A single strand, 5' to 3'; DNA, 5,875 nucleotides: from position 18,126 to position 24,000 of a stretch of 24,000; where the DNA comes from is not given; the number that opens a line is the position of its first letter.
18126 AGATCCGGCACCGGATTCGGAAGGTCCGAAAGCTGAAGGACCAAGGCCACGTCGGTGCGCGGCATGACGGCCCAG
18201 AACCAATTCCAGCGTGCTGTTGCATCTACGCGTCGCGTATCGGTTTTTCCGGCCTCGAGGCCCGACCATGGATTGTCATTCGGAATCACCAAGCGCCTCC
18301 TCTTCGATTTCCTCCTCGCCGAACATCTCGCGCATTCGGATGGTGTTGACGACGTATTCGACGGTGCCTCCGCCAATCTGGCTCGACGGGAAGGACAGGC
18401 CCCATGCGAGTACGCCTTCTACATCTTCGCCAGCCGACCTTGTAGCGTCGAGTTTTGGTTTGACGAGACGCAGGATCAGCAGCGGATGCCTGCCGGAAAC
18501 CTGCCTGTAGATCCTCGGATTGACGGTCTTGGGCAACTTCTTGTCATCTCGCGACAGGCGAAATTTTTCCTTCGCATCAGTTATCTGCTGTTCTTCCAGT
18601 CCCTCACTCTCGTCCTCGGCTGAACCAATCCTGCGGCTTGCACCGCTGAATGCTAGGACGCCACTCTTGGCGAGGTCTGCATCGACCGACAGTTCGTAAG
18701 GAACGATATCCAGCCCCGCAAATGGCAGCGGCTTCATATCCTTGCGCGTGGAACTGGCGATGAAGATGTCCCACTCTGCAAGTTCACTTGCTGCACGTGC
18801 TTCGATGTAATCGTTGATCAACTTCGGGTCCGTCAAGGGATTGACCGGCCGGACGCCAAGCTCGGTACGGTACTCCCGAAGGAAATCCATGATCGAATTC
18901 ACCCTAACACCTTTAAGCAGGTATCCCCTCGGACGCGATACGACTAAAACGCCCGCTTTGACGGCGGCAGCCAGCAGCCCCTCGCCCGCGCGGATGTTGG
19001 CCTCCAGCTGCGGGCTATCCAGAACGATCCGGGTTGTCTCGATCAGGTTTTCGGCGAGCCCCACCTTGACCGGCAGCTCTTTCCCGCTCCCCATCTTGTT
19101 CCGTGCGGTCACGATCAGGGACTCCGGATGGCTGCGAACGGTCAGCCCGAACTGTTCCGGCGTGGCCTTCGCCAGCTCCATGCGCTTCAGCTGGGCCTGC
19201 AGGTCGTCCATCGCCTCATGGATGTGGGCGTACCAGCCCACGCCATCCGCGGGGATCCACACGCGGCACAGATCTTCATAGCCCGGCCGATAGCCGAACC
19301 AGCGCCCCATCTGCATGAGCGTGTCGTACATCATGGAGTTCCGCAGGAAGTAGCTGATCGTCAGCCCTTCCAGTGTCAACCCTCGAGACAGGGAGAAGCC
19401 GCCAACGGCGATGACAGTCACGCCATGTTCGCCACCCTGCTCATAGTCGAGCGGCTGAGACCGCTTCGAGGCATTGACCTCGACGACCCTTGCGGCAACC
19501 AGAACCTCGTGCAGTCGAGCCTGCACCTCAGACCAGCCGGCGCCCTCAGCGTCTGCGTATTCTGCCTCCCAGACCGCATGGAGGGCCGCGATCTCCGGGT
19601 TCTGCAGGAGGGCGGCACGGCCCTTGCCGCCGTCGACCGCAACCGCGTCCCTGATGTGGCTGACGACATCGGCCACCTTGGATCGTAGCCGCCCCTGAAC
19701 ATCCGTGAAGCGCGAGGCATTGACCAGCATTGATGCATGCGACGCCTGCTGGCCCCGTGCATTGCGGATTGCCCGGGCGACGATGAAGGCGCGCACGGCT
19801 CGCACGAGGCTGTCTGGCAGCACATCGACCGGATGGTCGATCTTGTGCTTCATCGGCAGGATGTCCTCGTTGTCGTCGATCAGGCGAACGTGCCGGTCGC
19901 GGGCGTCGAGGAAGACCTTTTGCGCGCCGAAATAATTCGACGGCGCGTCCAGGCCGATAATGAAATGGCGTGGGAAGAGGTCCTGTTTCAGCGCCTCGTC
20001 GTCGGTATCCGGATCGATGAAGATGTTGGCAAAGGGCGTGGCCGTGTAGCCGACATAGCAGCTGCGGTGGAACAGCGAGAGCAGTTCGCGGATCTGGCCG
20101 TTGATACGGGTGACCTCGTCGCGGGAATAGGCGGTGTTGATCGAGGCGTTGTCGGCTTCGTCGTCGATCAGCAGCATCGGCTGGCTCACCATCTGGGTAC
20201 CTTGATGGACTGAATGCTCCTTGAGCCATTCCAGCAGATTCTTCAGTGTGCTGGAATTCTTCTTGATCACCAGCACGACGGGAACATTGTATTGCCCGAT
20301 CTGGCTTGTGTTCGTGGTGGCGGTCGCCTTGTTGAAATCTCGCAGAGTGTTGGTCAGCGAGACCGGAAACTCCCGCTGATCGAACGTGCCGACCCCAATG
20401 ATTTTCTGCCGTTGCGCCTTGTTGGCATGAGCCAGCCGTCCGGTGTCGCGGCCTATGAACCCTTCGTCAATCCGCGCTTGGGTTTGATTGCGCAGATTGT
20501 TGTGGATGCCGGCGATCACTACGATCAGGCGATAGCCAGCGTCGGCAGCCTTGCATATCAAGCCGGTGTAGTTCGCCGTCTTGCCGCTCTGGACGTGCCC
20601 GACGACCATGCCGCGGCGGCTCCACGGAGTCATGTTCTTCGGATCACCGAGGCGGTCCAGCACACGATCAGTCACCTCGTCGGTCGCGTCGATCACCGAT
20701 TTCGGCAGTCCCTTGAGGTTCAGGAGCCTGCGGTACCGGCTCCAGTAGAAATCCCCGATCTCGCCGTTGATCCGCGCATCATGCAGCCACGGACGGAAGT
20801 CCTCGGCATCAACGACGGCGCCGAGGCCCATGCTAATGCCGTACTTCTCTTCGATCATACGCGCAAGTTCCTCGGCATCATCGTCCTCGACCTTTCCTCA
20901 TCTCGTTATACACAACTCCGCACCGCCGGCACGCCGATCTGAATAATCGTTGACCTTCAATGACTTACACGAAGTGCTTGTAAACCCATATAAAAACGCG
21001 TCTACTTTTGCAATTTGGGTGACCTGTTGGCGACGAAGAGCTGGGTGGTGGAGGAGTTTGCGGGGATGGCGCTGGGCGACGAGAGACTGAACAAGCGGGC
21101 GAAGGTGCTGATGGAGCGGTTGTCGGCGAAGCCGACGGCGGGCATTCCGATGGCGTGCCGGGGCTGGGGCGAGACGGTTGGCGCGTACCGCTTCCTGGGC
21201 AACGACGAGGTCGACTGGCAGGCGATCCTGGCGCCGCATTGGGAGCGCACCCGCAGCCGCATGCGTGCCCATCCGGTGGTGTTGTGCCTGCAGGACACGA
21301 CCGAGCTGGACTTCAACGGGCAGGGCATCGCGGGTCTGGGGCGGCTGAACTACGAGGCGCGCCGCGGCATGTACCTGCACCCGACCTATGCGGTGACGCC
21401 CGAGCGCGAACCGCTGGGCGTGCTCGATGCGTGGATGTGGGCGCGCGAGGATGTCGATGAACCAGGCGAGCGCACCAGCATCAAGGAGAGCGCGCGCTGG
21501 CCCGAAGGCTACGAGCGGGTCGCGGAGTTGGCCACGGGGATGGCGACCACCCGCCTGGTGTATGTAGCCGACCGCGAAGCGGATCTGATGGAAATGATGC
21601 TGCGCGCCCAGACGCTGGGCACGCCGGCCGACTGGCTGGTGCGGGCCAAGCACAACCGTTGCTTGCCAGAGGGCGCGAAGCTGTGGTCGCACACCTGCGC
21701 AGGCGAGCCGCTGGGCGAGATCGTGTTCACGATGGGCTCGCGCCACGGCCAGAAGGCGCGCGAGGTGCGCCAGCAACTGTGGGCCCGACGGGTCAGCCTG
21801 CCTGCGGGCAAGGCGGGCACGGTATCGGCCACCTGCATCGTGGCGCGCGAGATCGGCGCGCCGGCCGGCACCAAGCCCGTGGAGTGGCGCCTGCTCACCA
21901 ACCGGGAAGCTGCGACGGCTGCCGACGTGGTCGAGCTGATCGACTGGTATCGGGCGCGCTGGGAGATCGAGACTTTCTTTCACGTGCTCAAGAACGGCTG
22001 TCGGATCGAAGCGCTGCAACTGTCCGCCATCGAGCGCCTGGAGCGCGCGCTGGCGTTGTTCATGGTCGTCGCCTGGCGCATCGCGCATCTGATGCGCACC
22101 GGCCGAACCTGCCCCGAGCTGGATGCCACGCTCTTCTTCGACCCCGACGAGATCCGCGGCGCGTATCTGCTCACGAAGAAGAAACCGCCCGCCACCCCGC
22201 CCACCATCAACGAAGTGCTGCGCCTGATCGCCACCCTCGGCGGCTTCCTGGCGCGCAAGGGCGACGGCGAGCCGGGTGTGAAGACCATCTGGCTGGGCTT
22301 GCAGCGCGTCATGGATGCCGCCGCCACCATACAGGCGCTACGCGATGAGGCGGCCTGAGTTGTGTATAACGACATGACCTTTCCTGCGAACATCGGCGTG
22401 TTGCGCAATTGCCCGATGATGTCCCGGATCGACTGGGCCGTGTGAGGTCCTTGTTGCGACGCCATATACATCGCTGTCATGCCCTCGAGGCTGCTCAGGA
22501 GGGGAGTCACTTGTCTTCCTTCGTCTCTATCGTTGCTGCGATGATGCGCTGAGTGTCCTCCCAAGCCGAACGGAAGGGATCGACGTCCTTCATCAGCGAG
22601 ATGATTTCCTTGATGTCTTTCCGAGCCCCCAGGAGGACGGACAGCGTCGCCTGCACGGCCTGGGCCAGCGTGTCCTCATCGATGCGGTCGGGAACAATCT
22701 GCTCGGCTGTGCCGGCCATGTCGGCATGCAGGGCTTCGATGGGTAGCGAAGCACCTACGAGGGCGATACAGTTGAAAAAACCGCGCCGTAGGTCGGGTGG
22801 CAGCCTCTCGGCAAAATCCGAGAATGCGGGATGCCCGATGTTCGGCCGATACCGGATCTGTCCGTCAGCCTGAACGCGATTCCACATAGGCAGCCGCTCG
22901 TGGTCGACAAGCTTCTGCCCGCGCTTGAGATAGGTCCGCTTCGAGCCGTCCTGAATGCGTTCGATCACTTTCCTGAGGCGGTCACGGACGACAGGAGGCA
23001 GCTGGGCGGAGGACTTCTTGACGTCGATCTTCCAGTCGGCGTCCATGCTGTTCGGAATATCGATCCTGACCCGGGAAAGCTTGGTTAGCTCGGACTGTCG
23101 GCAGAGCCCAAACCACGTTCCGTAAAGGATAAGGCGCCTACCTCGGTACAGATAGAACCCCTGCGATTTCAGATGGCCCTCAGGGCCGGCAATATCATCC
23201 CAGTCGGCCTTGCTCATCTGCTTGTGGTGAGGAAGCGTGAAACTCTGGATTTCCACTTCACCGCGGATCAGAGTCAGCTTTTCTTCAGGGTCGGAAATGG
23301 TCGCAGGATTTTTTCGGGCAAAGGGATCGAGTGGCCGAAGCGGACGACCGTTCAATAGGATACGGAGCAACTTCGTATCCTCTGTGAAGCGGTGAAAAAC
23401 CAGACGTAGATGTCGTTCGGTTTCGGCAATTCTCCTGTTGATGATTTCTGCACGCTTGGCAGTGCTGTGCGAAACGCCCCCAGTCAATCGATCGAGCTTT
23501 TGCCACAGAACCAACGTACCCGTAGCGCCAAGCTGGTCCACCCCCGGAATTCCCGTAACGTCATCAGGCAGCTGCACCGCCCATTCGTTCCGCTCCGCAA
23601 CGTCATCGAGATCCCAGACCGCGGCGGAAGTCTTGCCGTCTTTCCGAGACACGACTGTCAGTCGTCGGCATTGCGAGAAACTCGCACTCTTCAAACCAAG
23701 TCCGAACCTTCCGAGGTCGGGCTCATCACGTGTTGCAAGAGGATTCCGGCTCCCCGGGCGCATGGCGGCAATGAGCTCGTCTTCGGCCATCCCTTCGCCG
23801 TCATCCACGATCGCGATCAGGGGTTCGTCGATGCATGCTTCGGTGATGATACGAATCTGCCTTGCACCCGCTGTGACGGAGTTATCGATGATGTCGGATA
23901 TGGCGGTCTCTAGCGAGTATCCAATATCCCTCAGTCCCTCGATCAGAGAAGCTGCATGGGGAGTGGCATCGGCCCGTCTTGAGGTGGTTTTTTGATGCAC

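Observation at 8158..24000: Six-gene Vsr / C5-methyltransferase / GHKL-ATPase / Z1 / PD-(D/E)XK / AIPR cassette (Mza-type defence system, mechanism unknown)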

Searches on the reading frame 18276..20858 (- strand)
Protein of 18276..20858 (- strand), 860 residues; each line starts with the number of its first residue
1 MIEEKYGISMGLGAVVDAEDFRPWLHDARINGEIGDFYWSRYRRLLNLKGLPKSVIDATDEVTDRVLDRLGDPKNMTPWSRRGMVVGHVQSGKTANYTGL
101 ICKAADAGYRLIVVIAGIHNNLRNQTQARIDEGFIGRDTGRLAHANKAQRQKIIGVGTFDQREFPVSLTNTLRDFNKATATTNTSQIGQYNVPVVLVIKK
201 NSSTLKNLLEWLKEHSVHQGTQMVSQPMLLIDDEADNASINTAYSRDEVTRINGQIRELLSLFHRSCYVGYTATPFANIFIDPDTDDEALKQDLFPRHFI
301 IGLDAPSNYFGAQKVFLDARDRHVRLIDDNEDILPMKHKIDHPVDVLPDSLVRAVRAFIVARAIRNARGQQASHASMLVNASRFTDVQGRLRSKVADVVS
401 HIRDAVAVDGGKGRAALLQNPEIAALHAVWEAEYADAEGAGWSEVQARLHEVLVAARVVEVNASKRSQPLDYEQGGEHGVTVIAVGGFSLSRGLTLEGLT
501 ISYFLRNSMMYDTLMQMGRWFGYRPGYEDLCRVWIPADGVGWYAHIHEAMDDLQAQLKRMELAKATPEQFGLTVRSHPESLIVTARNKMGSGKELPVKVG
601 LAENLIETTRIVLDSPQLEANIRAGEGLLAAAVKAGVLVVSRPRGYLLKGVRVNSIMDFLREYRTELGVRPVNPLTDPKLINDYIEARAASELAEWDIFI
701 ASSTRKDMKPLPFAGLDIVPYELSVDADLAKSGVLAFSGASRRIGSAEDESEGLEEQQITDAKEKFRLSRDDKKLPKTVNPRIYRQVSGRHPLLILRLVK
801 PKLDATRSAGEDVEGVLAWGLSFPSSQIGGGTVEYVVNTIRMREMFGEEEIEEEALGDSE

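Call 4: search_protein_families(library=pfam, proteins=[window:18276-20858:-])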
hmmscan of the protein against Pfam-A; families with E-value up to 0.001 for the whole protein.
window:18276-20858:- (860 aa): 1 family
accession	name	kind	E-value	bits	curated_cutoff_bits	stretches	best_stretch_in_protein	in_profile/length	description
PF10593.14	Z1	-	1.3e-79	267.5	25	1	350-581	1-228/228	Z1 domain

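Call 5: search_protein_families(library=padloc, proteins=[window:18276-20858:-])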
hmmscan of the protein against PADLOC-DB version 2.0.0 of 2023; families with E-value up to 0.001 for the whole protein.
window:18276-20858:- (860 aa): 2 families
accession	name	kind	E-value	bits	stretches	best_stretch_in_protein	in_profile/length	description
PDLC02205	MzaC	-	3.2e-136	453.6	1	5-847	64-949/952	-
PDLC03202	Helicase_II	-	2.9e-34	116.4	2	191-559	116-445/621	Type II helicase domain protein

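Call 66: search_protein_families(library=ncbifam, proteins=[window:18276-20858:-])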
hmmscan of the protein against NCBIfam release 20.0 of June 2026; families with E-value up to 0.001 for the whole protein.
window:18276-20858:- (860 aa): 1 family
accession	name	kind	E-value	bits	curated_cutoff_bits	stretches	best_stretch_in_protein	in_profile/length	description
NF041933.1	MzaC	equivalog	9.6e-162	539.8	1500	1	7-702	61-790/806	MZA anti-phage system associated Z1 domain-containing protein MzaC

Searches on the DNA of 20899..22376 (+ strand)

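Call 100: search_dna_similar(query=window:20899-22376:+, collection=plasmids, mode=near, max_rows=8)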
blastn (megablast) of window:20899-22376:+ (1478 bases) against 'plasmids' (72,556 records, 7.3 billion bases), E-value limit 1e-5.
Records with a match: 8; places in all: 26; records where one place covers at least 80% of the query: 5.
Best place of each record, by identity: 80-90% 1; 60-80% 7.
By first word of the organism name: Ralstonia 4; Polaromonas 3; Paraburkholderia 1.
By predicted mobility (MOB-suite, as given by PLSDB): mobilizable 4; non-mobilizable 3; conjugative 1.
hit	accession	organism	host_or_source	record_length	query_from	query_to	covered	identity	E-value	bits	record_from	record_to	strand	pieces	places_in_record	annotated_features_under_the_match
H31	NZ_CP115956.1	Ralstonia pseudosolanacearum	Solanum tuberosum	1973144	174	1396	83%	77.1%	0e+0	688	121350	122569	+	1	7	none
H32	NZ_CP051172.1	Ralstonia pseudosolanacearum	Whole organism,potato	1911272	174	1396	83%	77.1%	0e+0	688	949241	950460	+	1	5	none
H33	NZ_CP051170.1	Ralstonia pseudosolanacearum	Whole organism,potato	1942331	174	1396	83%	76.9%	0e+0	665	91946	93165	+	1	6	none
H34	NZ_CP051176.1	Ralstonia solanacearum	Whole organism,tomato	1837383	177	1399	83%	76.4%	4e-178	632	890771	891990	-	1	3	none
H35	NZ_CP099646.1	Paraburkholderia fungorum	Arabidopsis thaliana,pure culture,leaf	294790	189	1399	82%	75.5%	8e-160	571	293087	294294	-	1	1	IS4 family transposase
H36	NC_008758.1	Polaromonas naphthalenivorans CJ2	-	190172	240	1184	64%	71.9%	2e-56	228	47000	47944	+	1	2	IS4 family transposase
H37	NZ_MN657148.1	Polaromonas sp.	-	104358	376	1184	55%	72.2%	3e-49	204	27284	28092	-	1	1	IS4 family transposase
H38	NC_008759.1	Polaromonas naphthalenivorans CJ2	-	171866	360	420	4%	86.9%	1e-8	69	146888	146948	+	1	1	none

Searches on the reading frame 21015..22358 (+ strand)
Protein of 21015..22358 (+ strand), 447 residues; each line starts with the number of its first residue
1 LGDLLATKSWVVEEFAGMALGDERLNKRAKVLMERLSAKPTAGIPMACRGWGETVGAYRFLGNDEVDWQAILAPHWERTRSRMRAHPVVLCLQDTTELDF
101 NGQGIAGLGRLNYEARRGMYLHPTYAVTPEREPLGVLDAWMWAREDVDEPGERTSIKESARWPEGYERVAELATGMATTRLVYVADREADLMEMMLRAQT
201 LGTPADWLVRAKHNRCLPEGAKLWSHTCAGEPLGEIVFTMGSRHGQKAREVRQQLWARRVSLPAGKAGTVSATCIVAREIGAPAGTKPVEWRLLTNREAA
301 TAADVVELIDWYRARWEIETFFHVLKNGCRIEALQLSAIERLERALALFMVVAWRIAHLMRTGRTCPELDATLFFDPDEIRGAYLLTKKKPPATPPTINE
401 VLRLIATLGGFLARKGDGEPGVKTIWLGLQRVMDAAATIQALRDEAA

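Call 4: search_protein_families(library=pfam, proteins=[window:21015-22358:+])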
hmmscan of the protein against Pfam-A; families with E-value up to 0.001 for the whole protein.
window:21015-22358:+ (447 aa): 3 families
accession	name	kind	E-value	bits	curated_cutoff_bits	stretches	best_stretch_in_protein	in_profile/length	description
PF02281.22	Dimer_Tnp_Tn5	-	3.2e-32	111.2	26.7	1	351-432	1-82/99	Transposase Tn5 dimerisation domain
PF14706.11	Tnp_DNA_bind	-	7e-20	71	24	1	9-66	1-58/58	Transposase DNA-binding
PF01609.27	DDE_Tnp_1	-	4.5e-08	33.5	23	1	259-348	139-193/200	Transposase DDE domain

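Call 66: search_protein_families(library=ncbifam, proteins=[window:21015-22358:+])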
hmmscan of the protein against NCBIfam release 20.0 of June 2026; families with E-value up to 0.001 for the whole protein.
window:21015-22358:+ (447 aa): 9 families
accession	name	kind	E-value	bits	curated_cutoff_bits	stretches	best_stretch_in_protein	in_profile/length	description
NF033590.1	transpos_IS4_3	equivalog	8.5e-121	403.7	160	1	56-438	1-404/405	IS4 family transposase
NF049926.2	IS4_FS_Nterm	equivalog_domain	8e-15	54.3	27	1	9-64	2-57/58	IS4/Tn5 family transposase DNA-binding protein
NF033592.1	transpos_IS4_1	equivalog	1.2e-08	34.5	115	1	205-342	200-314/332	IS4 family transposase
NF033591.1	transpos_IS4_2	equivalog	6.5e-07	28.8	152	1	259-354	204-275/340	IS4 family transposase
NF049999.1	transpos_IS701_3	equivalog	1e-06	27.9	170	1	286-352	289-353/412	IS701 family transposase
NF033559.2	transpos_IS1634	equivalog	2.1e-06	27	100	1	293-361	363-427/483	IS1634 family transposase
NF033540.2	transpos_IS701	equivalog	4.6e-05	22.9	150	1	245-337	253-340/363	IS701 family transposase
NF041680.1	transp_NF041680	equivalog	8.6e-05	21.7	440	0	181-356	175-365/439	NF041680 family putative transposase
NF049925.1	transpos_IS4_4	equivalog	0.00062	18.6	250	0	301-332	311-342/449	IS4 family transposase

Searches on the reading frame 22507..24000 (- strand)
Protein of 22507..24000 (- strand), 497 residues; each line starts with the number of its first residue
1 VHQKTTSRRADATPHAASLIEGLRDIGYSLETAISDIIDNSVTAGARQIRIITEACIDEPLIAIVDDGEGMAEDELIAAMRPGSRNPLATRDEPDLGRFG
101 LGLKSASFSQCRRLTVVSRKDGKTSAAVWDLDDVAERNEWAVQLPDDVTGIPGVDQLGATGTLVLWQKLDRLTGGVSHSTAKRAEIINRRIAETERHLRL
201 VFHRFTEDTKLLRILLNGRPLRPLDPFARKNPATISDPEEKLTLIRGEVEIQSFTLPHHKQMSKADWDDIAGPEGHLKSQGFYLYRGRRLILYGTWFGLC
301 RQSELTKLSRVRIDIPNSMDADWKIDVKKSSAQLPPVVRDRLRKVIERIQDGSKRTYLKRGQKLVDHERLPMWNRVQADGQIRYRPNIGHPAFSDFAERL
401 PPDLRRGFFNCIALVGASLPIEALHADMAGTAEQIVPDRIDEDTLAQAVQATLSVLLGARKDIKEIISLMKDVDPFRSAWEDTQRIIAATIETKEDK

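Call 4: search_protein_families(library=pfam, proteins=[window:22507-24000:-])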
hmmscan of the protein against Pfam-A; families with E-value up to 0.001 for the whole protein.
window:22507-24000:- (497 aa): 2 families
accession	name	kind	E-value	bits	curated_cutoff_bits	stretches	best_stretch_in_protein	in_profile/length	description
PF13589.12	HATPase_c_3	-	2.9e-32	112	25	1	28-145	1-119/137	Histidine kinase-, DNA gyrase B-, and HSP90-like ATPase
PF02518.31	HATPase_c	-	4.2e-06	27.6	26.4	1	30-107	6-81/111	Histidine kinase-, DNA gyrase B-, and HSP90-like ATPase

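Call 5: search_protein_families(library=padloc, proteins=[window:22507-24000:-])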
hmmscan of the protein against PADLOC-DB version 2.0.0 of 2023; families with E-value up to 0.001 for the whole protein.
window:22507-24000:- (497 aa): 1 family
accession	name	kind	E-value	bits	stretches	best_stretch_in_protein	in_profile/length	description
PDLC02204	MzaB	-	6.9e-80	266.9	1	11-434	6-436/500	-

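Call 34: find_encoding_contigs(protein=window:22507-24000:-, flank=10000, max_places=6)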
Protein window:22507-24000:- (497 aa): no gene with exactly this product is on record in the collection.

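Call 40: search_solved_structures(query=window:22507-24000:-, max_evalue=1)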
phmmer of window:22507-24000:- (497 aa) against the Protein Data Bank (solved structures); distinct sequences matched with E-value up to 1: 13.
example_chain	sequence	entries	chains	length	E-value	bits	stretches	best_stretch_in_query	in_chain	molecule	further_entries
7aib_C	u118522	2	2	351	0.00038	22.4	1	32-122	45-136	DNA mismatch repair protein MutL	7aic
5akb_C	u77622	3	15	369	0.00041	22.3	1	32-122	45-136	DNA MISMATCH REPAIR PROTEIN MUTL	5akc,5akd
1b63_A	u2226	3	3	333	0.0012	20.7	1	32-121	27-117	MUTL | DNA mismatch repair protein mutL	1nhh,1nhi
1bkn_A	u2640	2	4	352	0.0014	20.6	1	32-121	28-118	MUTL | DNA mismatch repair protein MutL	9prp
1b62_A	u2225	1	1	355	0.0014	20.6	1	32-121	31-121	PROTEIN (MUTL)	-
7p8v_A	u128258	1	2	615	0.0033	19.3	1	32-121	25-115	DNA mismatch repair protein MutL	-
1nhj_A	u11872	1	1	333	0.0038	19.1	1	32-121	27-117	DNA mismatch repair protein mutL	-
5ix1_A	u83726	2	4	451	0.023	16.5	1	32-126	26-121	MORC family CW-type zinc finger protein 3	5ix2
7k7t_A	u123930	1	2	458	0.027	16.3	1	32-122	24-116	Isoform 3 of MORC family CW-type zinc finger protein 4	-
6o1e_A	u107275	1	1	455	0.033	16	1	32-124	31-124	MORC family CW-type zinc finger protein 3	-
4zi8_A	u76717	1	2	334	0.22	13.3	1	73-127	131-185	Protein Pcdhgc3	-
5kwa_A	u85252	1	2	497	0.5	12.1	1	181-208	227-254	Proteasome-associated ATPase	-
5kzf_A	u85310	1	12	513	0.52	12.1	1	181-208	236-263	Proteasome-associated ATPase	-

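Call 66: search_protein_families(library=ncbifam, proteins=[window:22507-24000:-])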
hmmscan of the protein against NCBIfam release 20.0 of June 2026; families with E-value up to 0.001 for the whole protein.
window:22507-24000:- (497 aa): 10 families
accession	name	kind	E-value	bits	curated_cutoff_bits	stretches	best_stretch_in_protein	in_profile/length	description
NF041932.1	MzaB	equivalog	5.1e-96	321.9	850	1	19-433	1-422/480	MZA anti-phage system associated ATPase MzaB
NF050001.1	restrict_BbrUII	equivalog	1.3e-07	30.6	550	1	33-179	24-177/659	BbrUII/HgiDII family restriction enzyme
NF000953.0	PRK00095.2-4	equivalog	1.4e-06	27.5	693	1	33-128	26-121/611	DNA mismatch repair endonuclease MutL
TIGR00585.2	mutl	equivalog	1.2e-05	24.4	180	1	33-81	24-71/555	DNA mismatch repair endonuclease MutL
NF000951.0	PRK00095.2-1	equivalog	1.4e-05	24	391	1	29-132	24-127/559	DNA mismatch repair endonuclease MutL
NF000949.0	PRK00095.1-2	equivalog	7.1e-05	22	750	1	33-127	30-125/634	DNA mismatch repair endonuclease MutL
NF000952.0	PRK00095.2-2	subfamily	0.00021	19.9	840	1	34-126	27-119/623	DNA mismatch repair endonuclease MutL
NF040750.1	tetrathio_HK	equivalog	0.00054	18.6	750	1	30-83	457-510/555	tetrathionate respiration histidine kinase TtrS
NF007007.0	PRK09470.1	equivalog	0.0006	18.8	486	1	29-103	355-427/463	envelope stress sensor histidine kinase CpxA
NF000948.0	PRK00095.1-1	equivalog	0.00074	18.6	701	0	34-126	27-120/625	DNA mismatch repair endonuclease MutL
